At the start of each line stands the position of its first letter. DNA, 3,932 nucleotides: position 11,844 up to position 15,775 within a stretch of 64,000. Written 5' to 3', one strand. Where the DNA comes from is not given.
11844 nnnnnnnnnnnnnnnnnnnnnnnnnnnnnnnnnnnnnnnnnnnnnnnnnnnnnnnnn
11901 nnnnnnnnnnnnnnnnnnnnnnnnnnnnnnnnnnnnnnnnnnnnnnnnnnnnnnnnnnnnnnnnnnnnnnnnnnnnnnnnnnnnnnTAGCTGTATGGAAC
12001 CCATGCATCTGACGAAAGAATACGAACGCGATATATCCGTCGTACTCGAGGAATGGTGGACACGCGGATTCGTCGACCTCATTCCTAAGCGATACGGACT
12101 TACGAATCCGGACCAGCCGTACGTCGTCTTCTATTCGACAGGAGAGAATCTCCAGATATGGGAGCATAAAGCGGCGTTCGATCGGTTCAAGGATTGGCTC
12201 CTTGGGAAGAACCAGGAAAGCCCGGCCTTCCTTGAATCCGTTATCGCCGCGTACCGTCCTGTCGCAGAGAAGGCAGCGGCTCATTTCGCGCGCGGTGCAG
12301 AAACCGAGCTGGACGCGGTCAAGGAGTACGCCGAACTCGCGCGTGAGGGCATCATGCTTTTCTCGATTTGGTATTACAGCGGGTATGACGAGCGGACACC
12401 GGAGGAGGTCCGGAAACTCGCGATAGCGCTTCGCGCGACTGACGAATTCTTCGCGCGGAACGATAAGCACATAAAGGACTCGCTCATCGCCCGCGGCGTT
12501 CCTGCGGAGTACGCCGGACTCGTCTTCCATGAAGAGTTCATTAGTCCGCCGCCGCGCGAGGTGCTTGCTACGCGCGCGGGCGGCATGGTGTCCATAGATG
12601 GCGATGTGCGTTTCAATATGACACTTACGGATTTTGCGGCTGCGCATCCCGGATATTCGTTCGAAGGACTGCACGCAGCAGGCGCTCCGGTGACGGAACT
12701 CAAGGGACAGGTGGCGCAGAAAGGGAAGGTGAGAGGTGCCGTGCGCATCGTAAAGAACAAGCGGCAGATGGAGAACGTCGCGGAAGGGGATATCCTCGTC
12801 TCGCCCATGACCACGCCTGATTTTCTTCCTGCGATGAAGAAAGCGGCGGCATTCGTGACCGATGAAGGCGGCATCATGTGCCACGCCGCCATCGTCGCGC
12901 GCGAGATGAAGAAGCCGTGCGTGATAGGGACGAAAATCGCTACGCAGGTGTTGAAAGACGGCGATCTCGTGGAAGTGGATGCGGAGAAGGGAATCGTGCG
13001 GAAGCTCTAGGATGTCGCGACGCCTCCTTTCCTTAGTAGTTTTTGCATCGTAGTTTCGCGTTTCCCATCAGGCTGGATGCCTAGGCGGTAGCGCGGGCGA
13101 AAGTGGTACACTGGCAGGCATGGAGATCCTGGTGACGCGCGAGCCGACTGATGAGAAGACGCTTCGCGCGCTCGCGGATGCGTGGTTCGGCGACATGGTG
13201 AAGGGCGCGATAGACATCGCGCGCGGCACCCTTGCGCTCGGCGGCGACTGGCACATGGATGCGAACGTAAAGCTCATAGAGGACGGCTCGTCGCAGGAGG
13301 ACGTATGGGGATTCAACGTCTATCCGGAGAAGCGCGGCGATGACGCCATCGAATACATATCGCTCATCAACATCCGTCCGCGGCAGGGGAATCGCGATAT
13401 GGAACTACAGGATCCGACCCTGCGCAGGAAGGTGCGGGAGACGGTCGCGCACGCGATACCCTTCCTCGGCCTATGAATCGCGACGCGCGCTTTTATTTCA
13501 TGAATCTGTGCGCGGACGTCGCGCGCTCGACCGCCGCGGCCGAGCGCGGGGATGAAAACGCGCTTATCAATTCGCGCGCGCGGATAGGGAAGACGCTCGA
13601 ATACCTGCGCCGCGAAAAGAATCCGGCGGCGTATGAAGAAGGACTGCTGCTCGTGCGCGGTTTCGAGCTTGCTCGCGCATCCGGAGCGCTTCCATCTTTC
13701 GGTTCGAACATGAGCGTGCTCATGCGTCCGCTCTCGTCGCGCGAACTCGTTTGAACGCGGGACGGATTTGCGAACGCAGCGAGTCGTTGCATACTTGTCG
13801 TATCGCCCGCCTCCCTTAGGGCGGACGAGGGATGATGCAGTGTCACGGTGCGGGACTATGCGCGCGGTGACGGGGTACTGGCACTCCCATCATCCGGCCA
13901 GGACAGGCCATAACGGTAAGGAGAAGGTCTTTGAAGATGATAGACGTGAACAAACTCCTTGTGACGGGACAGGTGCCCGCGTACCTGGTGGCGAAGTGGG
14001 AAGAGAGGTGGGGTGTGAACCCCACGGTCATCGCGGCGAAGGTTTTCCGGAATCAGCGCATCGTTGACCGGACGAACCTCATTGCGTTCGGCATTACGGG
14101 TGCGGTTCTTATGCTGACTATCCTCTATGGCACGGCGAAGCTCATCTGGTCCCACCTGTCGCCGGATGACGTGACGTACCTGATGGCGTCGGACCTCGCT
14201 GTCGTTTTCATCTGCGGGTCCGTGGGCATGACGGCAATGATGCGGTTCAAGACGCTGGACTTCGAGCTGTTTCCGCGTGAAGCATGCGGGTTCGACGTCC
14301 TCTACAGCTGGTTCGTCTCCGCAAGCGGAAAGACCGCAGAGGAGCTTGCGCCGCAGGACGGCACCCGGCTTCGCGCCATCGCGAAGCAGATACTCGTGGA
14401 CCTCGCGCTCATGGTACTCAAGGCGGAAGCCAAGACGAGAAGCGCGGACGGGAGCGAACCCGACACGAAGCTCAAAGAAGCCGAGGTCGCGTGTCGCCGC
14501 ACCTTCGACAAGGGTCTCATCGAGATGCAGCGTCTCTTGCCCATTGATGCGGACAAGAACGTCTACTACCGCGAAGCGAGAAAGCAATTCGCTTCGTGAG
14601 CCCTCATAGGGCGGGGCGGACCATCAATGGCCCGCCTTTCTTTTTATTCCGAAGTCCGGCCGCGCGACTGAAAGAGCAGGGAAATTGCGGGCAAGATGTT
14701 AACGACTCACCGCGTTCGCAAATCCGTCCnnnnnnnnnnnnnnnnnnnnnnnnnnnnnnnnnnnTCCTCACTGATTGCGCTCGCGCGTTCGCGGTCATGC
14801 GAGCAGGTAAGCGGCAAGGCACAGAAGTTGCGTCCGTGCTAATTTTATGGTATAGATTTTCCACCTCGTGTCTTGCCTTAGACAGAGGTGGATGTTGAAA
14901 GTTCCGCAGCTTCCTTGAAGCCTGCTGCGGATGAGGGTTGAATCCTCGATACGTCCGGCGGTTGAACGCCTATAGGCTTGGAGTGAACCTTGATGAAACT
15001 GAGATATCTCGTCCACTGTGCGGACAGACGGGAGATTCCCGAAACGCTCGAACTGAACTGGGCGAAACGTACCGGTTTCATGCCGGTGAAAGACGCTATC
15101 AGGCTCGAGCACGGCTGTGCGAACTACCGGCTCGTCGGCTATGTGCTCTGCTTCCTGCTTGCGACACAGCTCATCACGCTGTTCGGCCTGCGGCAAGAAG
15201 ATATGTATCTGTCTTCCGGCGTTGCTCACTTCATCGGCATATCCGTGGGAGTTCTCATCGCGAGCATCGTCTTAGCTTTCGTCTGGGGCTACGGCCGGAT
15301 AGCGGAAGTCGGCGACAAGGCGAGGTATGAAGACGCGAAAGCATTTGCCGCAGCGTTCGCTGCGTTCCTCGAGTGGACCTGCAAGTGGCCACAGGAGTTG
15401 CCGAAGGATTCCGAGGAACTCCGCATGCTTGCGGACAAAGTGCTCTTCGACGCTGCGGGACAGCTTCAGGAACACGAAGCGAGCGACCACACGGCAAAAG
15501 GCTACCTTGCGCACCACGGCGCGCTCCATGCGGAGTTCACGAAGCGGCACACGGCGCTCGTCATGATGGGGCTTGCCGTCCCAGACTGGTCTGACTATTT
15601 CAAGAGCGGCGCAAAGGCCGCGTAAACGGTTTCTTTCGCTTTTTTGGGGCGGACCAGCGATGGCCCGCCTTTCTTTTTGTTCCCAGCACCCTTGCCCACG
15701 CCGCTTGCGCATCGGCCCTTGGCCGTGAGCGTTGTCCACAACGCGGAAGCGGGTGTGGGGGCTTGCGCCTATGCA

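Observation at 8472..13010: Tandem cassette of one PpsA/rifampin-phosphotransferase-like enzyme and two N-terminally divergent paralogs that keep a near-identical swivel phospho-His domain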

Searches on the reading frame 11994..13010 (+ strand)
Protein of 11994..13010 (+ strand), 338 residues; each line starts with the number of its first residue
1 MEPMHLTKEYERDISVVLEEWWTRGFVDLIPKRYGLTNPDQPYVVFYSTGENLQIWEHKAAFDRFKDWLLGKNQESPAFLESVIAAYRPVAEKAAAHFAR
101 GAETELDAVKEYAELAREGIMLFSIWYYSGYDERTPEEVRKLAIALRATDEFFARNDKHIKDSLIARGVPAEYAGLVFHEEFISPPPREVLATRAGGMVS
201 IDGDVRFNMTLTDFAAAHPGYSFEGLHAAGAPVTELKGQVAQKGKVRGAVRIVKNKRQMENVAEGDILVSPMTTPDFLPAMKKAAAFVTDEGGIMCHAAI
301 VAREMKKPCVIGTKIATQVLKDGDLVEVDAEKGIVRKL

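Call 3: search_protein_families(library=pfam, proteins=[window:11994-13010:+], max_evalue=1)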
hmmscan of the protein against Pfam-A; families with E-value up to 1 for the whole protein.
window:11994-13010:+ (338 aa): 2 families
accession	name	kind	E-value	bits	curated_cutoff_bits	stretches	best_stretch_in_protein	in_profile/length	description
PF00391.29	PEP-utilizers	-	2.5e-27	94.7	23.1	1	263-333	2-72/72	PEP-utilising enzyme, mobile domain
PF02350.25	Epimerase_2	-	0.11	11.7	30.6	1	259-310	236-282/347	UDP-N-acetylglucosamine 2-epimerase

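Call 4: search_protein_families(library=ncbifam, proteins=[window:11994-13010:+], max_evalue=1)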
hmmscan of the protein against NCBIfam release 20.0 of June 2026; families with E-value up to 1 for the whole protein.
window:11994-13010:+ (338 aa): 27 families (the best 25 are shown)
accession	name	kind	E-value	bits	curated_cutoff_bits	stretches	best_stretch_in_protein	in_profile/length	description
NF005057.0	PRK06464.1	equivalog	2.4e-35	121.8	598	1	236-336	358-461/798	phosphoenolpyruvate synthase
TIGR01418.1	PEP_synth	equivalog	3.3e-31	108.4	739.75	1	236-336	354-457/784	pyruvate, water dikinase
NF006153.0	PRK08296.1-5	subfamily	1.5e-29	102.9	578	1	229-337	497-605/608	hypothetical protein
NF006152.0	PRK08296.1-4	equivalog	2.8e-23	82.2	723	1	232-335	502-605/609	hypothetical protein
NF006151.0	PRK08296.1-3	equivalog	8.9e-23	80.6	693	1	236-336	501-601/604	hypothetical protein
NF006150.0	PRK08296.1-2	subfamily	9.9e-22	76.9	650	1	233-336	500-603/633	hypothetical protein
NF004878.0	PRK06241.1-3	subfamily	1e-21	76.8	945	1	228-336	780-887/891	phosphoenolpyruvate synthase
NF004978.0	PRK06354.1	subfamily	3.3e-20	72.1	462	1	237-336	484-583/590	pyruvate kinase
NF004520.0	PRK05865.1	equivalog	1.1e-19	69.8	1509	1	230-336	730-835/854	sugar epimerase family protein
NF052632.1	undecylprod_RedH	equivalog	3.1e-19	68.4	1350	1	234-335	773-875/880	undecylprodigiosin ligase RedH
NF006149.0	PRK08296.1-1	equivalog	3.3e-19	68.7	730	1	234-336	463-565/568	hypothetical protein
NF041857.1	RIF_Ptrans_rph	equivalog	4.3e-18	65.1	999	1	231-336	758-862/864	rifamycin-inactivating phosphotransferase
NF052631.1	prodigiosin_PigC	equivalog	2.3e-17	62.2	1300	1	235-336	778-880/883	prodigiosin ligase PigC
NF004877.0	PRK06241.1-2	subfamily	2.8e-17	62.3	866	1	232-336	763-866/869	phosphoenolpyruvate synthase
NF004879.0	PRK06241.1-4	equivalog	7.9e-16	57.3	976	1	232-335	763-865/868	phosphoenolpyruvate synthase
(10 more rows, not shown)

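Call 39: predict_structure(alignment_id=A3)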
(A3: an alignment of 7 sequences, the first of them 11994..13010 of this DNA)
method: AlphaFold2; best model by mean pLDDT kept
length: 338 residues; sequences in the alignment: 7
mean_pLDDT: 86.7   pTM: 0.72
mean pLDDT of the five models: 86.7, 83.8, 81.7, 64.7, 59.5
residues with pLDDT >= 90: 169; 70-90: 142; 50-70: 24; < 50: 3
segments of 3 or more residues with pLDDT < 50: 229-231
pLDDT, mean of each block of 10 residues (from residue 1): 69 81 85 78 81 81 87 93 96 94 94 94 90 89 86 89 95 92 95 91 88 89 67 77 95 83 93 77 92 73 92 79 94 92
secondary structure, 60 per line:
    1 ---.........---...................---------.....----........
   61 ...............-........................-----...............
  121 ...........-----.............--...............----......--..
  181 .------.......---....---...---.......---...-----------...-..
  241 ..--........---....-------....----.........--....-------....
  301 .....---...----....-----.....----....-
elements in order: E4-12 H16-34 E44-48 E53-58 H59-75 H77-100 H106-131 H137-149 H152-166 H171-176 H188-194 E198-201 E205-207 H211-217 E221-223 E235-237 E239-242 E245-252 H256-259 E267-270 H275-283 E286-289 H297-305 E309-311 H316-319 E325-329 E334-337

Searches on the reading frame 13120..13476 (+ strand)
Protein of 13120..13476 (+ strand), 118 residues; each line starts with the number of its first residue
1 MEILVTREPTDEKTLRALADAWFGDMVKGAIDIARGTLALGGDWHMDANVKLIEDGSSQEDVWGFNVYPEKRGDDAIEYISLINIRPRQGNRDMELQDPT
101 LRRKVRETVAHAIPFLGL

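Call 34: search_protein_families(library=pfam, proteins=[window:13120-13476:+], max_evalue=1)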
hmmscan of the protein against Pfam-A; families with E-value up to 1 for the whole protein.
window:13120-13476:+ (118 aa): 2 families
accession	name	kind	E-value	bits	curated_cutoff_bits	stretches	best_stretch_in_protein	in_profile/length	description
PF18924.5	DUF5674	-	9.9e-31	106.4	27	1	11-109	8-106/109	Protein of unknown function (DUF5674)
PF25547.1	WXG100_2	-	0.15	12.4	27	1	9-24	25-40/150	WXG100 like domain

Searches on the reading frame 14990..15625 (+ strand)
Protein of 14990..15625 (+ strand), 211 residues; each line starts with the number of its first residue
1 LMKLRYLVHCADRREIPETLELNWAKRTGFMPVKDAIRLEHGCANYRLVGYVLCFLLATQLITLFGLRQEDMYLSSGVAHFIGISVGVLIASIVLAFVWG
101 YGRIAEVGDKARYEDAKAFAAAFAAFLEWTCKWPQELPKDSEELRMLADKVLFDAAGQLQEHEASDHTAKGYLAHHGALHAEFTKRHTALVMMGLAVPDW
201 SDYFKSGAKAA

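Call 34: search_protein_families(library=pfam, proteins=[window:14990-15625:+], max_evalue=1)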
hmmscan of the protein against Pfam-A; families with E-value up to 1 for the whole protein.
window:14990-15625:+ (211 aa): 2 families
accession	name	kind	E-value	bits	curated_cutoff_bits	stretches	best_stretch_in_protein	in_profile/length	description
PF14158.11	YndJ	-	0.0055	16.5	27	1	53-107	183-238/258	YndJ-like protein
PF22282.1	CydS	-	0.23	11.8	25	1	88-100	13-25/31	CydS-like protein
